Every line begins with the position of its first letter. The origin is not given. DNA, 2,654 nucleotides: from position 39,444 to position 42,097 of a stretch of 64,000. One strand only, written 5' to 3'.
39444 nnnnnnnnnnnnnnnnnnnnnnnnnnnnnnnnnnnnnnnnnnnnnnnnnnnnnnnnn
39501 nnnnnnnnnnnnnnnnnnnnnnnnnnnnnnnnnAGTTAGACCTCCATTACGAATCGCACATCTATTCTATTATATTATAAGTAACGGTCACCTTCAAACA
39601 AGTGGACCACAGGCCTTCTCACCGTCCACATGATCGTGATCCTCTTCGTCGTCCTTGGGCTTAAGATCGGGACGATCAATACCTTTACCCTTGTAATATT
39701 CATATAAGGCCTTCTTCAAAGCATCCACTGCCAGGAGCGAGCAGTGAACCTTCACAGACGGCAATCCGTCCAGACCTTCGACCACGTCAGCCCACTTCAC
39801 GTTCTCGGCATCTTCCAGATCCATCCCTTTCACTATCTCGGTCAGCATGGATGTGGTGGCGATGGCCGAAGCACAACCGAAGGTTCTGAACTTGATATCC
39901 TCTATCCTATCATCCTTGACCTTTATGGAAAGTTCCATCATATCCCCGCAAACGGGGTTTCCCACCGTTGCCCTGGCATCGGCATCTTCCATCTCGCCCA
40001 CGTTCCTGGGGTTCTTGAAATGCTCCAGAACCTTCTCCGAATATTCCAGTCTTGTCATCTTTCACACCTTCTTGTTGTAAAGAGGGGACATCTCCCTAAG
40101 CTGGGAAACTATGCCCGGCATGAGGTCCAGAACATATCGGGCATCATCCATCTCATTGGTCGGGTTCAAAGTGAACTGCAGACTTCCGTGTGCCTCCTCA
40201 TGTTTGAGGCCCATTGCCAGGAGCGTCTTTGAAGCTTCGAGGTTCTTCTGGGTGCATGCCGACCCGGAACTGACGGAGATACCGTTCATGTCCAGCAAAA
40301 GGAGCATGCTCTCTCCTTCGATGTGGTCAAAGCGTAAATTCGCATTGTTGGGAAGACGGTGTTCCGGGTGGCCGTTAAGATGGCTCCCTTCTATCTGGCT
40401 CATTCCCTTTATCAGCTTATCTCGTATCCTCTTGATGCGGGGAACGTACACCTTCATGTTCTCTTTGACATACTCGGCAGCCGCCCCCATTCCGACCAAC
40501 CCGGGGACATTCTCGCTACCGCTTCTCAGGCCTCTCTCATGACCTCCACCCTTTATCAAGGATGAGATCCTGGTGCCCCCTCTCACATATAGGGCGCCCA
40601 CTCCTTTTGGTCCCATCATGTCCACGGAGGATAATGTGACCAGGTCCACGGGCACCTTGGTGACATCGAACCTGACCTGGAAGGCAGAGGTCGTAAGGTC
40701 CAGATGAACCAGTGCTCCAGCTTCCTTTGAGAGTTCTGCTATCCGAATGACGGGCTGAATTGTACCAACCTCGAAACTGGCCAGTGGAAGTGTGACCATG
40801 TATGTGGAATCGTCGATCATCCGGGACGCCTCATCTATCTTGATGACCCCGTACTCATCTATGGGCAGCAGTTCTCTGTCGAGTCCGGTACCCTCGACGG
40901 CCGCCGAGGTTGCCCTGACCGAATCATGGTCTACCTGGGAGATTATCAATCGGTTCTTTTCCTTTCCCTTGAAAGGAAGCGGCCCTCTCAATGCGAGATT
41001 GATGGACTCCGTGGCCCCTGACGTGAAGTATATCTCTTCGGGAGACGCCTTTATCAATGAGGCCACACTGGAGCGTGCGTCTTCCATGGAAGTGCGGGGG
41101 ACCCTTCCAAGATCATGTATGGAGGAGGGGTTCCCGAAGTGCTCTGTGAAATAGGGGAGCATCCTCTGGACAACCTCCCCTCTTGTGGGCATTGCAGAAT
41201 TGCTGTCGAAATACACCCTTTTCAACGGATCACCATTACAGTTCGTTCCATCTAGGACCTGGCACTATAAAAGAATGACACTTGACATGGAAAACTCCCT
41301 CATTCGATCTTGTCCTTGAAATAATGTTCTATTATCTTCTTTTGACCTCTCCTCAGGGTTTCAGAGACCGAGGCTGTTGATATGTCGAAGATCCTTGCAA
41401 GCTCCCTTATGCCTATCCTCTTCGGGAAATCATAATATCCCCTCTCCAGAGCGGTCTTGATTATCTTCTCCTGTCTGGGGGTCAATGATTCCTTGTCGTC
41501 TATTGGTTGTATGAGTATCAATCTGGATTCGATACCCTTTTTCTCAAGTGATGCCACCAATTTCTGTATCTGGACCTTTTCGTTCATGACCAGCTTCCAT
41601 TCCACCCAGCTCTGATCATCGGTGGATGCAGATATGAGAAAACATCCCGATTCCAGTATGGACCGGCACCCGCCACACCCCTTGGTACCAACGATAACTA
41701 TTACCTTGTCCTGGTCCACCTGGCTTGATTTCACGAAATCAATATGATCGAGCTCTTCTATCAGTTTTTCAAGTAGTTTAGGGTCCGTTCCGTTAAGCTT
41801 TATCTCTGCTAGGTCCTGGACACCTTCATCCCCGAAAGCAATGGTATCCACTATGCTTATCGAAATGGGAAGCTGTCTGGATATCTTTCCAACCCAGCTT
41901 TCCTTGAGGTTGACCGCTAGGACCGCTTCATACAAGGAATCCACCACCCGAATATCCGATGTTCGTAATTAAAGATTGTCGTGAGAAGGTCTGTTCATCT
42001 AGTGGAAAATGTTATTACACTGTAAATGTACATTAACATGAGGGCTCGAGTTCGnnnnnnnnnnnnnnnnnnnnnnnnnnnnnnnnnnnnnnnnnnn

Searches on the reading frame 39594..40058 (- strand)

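Call 76: search_protein_families(library=pfam, proteins=[window:39594-40058:-], max_evalue=0.0001)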
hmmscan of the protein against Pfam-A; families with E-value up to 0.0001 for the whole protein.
window:39594-40058:- (154 aa): 2 families
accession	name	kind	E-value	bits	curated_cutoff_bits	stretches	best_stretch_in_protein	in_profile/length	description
PF01592.21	NifU_N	-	2.8e-47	160.5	22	1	5-123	1-122/127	NifU-like N terminal domain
PF12637.14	TSCPD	-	8.4e-05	23.2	22.8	0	30-122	7-88/88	TSCPD domain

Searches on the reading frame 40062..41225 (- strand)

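Call 76: search_protein_families(library=pfam, proteins=[window:40062-41225:-], max_evalue=0.0001)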
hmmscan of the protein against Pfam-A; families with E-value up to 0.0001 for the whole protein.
window:40062-41225:- (387 aa): 1 family
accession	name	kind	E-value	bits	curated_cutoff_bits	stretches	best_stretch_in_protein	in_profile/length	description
PF00266.25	Aminotran_5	-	1.3e-61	209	21.5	1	4-328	1-345/371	Aminotransferase class-V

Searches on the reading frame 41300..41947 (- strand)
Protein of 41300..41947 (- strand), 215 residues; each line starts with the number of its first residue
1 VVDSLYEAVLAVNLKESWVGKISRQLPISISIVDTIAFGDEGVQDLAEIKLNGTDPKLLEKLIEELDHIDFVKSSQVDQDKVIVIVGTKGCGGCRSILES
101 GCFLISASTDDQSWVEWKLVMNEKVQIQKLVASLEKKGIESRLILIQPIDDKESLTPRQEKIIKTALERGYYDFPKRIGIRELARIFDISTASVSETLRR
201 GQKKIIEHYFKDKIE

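Call 76: search_protein_families(library=pfam, proteins=[window:41300-41947:-], max_evalue=0.0001)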
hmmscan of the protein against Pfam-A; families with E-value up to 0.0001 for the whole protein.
window:41300-41947:- (215 aa): 1 family
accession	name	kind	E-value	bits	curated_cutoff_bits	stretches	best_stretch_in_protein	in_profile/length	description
PF04967.18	HTH_10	-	4.4e-18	65.3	23.1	1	155-207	1-53/53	HTH DNA binding domain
